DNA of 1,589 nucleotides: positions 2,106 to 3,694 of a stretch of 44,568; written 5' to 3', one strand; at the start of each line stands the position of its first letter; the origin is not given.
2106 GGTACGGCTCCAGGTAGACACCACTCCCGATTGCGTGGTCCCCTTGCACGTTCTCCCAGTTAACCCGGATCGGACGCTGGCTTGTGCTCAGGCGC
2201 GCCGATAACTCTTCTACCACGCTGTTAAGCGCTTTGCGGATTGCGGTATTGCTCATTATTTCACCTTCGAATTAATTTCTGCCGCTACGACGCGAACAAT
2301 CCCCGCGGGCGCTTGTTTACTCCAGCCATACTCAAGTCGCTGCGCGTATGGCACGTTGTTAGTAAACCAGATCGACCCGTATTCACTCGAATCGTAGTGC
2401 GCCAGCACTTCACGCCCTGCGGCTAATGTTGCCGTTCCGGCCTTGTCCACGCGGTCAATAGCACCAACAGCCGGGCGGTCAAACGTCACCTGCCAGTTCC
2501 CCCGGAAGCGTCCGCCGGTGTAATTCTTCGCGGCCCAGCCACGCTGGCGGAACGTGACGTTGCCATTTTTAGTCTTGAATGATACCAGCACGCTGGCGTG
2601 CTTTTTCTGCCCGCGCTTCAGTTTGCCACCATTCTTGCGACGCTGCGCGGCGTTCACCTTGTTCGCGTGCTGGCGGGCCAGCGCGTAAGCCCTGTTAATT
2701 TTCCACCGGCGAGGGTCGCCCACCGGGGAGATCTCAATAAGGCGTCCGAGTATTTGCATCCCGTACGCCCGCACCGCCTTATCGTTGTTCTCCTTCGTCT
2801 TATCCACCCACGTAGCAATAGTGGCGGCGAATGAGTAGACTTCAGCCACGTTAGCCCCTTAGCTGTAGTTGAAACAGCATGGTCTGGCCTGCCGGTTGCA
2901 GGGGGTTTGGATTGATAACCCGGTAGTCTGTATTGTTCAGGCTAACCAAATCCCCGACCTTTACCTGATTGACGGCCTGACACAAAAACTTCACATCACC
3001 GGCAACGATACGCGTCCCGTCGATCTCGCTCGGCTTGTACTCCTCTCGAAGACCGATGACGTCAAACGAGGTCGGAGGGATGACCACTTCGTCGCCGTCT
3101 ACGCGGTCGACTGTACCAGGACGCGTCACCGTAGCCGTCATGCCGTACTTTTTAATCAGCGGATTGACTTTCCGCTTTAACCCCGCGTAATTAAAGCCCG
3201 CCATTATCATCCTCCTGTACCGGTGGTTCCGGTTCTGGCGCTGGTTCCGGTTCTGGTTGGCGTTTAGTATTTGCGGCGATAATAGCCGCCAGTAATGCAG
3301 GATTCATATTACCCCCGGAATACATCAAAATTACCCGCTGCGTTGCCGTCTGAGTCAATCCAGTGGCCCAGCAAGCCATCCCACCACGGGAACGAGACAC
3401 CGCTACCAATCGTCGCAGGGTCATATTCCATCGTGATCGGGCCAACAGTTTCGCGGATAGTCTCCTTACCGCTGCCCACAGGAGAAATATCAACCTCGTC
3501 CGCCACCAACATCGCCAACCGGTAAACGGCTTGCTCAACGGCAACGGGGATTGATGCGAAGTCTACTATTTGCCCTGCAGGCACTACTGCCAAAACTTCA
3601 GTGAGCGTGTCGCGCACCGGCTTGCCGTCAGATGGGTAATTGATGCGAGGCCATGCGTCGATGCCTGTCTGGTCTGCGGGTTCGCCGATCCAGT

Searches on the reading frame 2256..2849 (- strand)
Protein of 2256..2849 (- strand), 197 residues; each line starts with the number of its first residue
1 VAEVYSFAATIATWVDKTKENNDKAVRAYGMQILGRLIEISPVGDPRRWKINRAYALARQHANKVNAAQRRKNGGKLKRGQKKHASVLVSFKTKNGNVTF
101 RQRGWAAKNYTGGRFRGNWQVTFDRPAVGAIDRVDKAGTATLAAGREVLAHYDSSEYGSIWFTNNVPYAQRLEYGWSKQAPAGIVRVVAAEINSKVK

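Call 61: search_protein_families(library=phrogs, proteins=[window:2256-2849:-], max_evalue=0.00001)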
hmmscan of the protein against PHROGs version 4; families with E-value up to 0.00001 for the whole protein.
window:2256-2849:- (197 aa): 2 families
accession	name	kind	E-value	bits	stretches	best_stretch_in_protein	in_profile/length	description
phrog_169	-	connector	6.7e-50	171.6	1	1-197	124-253/275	tail completion or Neck1 protein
phrog_17193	-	connector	7.7e-23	82.4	1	111-189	159-235/250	tail completion or Neck1 protein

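Call 80: search_solved_structures(query=window:2256-2849:-, max_evalue=0.01)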
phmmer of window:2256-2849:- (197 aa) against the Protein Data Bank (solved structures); distinct sequences matched with E-value up to 0.01: 0.

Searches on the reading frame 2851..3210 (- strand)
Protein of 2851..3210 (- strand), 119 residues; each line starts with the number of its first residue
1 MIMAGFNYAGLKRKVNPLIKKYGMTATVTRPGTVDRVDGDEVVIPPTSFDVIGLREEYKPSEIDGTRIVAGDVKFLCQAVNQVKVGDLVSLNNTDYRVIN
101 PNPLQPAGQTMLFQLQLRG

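Call 58: search_solved_structures(query=window:2851-3210:-, max_evalue=0.01)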
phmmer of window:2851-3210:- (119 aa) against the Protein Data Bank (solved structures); distinct sequences matched with E-value up to 0.01: 1.
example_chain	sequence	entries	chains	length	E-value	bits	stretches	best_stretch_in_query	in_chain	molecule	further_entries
10lj_A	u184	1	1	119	3.5e-74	249.6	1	1-119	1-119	Stopper protein gp12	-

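Call 61: search_protein_families(library=phrogs, proteins=[window:2851-3210:-], max_evalue=0.00001)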
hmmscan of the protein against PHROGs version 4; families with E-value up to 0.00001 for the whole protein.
window:2851-3210:- (119 aa): 1 family
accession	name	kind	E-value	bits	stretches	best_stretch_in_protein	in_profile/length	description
phrog_161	-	connector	3.6e-29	102.5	1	6-118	2-118/120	head closure Hc1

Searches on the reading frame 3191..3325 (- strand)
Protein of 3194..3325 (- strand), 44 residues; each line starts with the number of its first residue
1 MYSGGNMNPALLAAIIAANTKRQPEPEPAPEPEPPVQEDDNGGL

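Call 8: search_protein_families(library=phrogs, proteins=[window:3191-3307:-], max_evalue=1)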
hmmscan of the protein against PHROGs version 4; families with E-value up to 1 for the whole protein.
window:3191-3307:- (38 aa): 12 families
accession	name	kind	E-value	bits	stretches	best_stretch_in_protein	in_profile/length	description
phrog_11158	-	unknown function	1.9e-26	93.1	1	1-38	1-38/38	-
phrog_11246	-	unknown function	0.0035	18.9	1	2-32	18-50/82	-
phrog_22773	-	unknown function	0.014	16.6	1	12-33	61-80/106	-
phrog_30470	-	unknown function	0.044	14.3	1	6-31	10-35/230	-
phrog_21989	-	unknown function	0.05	15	1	13-30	54-73/80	-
phrog_7361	-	tail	0.13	11.7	1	10-33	145-168/579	baseplate hub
phrog_1069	-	unknown function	0.14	12.2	1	15-36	104-125/425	-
phrog_21090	-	tail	0.16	12.7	1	8-33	8-33/190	tail assembly chaperone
phrog_38673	-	unknown function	0.17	12.9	1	15-34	96-115/118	-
phrog_35850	-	unknown function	0.26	11.9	1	16-29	191-204/258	-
phrog_7959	-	head and packaging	0.52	10.3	1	1-36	128-164/331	minor head protein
phrog_24956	-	unknown function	0.89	9.7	1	14-29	96-111/279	-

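Call 9: search_protein_families(library=pfam, proteins=[window:3191-3307:-], max_evalue=1)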
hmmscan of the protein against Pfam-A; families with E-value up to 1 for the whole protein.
window:3191-3307:- (38 aa): 2 families
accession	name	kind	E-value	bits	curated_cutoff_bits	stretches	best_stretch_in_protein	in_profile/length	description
PF05887.16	Trypan_PARP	-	0.02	15.3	100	1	16-28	63-75/134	Procyclic acidic repetitive protein (PARP)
PF15754.10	SPESP1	-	0.34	10.5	27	1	15-33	122-140/322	Sperm equatorial segment protein 1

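Call 12: search_dna_similar(query=window:3191-3307:-, collection=phages, mode=protein, max_rows=40, rows=spread, max_evalue=0.001)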
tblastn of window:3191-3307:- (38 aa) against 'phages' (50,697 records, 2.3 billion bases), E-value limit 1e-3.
No match.

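Call 43: search_solved_structures(query=window:3191-3307:-, max_evalue=10, show_alignments=2)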
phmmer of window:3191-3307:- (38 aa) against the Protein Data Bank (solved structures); distinct sequences matched with E-value up to 10: 1.
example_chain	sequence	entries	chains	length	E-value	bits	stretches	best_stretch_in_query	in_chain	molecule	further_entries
6ywe_T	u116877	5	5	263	0.32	14.8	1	16-38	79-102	54S ribosomal protein L4, mitochondrial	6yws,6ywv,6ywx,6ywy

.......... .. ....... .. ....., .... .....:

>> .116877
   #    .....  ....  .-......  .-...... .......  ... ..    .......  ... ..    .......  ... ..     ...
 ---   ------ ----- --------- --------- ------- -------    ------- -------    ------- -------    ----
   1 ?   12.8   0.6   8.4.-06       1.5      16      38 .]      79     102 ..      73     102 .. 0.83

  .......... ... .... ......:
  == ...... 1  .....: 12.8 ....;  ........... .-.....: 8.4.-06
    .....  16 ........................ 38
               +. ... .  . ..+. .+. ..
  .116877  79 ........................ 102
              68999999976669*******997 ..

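Call 64: search_protein_families(library=ncbifam, proteins=[window:3191-3307:-], max_evalue=1)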
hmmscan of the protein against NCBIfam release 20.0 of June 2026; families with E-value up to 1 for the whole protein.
window:3191-3307:- (38 aa): 1 family
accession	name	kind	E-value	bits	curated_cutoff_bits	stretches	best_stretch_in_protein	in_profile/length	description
NF033845.1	MSCRAMM_ClfB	exception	0.39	8.6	999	1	17-33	567-583/871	MSCRAMM family adhesin clumping factor ClfB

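Call 79: find_homologous_proteins(query=window:3194-3325:-, max_evalue=0.1)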
Query window:3194-3325:- (44 aa): 23 proteins with E <= 0.1 among 23 candidates.
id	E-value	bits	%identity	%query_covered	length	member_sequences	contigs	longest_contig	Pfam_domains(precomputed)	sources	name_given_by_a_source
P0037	4.3e-21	90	100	100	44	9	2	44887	-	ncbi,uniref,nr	ncbi:hypothetical protein JLBYU60_12 [Escherichia phage JLBYU60]|uniref:Uncharacterized protein n=7 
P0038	2.1e-15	73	97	86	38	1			-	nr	nr:MAG TPA: hypothetical protein [Caudoviricetes sp.]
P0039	6.9e-15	71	97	86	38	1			-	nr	nr:MAG TPA: hypothetical protein [Caudoviricetes sp.]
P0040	9.4e-15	71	97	86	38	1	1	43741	-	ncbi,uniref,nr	ncbi:hypothetical protein HK578_010 [Escherichia phage HK578]|uniref:Uncharacterized protein n=1 Tax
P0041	1.1e-14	70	95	86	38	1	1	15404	-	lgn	-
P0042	1.2e-14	70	95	86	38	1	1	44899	-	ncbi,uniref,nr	ncbi:hypothetical protein AV954_gp12 [Escherichia phage SSL-2009a]|uniref:Uncharacterized protein n=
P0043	3.9e-14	69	95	86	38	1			-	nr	nr:MAG TPA: hypothetical protein [Caudoviricetes sp.]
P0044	6.5e-14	68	92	86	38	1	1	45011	-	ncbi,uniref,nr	ncbi:hypothetical protein JLBYU37_34 [Escherichia phage JLBYU37]|uniref:Uncharacterized protein n=1 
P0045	8.3e-14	68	95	84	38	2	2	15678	-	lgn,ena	-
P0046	8.6e-14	68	95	86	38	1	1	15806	-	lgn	-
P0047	9.1e-14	68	95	86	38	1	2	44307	-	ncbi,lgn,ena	-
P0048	1.4e-13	67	92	86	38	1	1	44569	-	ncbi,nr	ncbi:hypothetical protein [Escherichia phage SECphi4]|nr:hypothetical protein [Escherichia phage SEC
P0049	4.4e-13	65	89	86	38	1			-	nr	nr:MAG TPA: TAR DNA-binding protein [Caudoviricetes sp.]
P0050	4.0e-11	59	88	86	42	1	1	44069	-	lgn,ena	-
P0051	4.5e-11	59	91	52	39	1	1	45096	-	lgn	-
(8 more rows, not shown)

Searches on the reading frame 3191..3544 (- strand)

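Call 8: search_protein_families(library=phrogs, proteins=[window:3191-3544:-], max_evalue=1)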
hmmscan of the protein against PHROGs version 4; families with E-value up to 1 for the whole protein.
window:3191-3544:- (117 aa): 7 families
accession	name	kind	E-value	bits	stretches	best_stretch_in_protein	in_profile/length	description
phrog_11158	-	unknown function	3.6e-25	89.1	1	80-117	1-38/38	-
phrog_11246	-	unknown function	0.00011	23.7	1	65-110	2-49/82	-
phrog_21989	-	unknown function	0.13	13.7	1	93-109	55-73/80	-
phrog_21697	-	unknown function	0.2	12.3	1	58-90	15-46/48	-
phrog_7959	-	head and packaging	0.43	10.6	1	73-114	121-163/331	minor head protein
phrog_30470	-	unknown function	0.48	10.9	1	86-110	11-35/230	-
phrog_1069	-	unknown function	0.83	9.7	1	94-114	104-124/425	-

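Call 9: search_protein_families(library=pfam, proteins=[window:3191-3544:-], max_evalue=1)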
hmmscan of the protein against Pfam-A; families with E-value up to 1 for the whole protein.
window:3191-3544:- (117 aa): 0 families
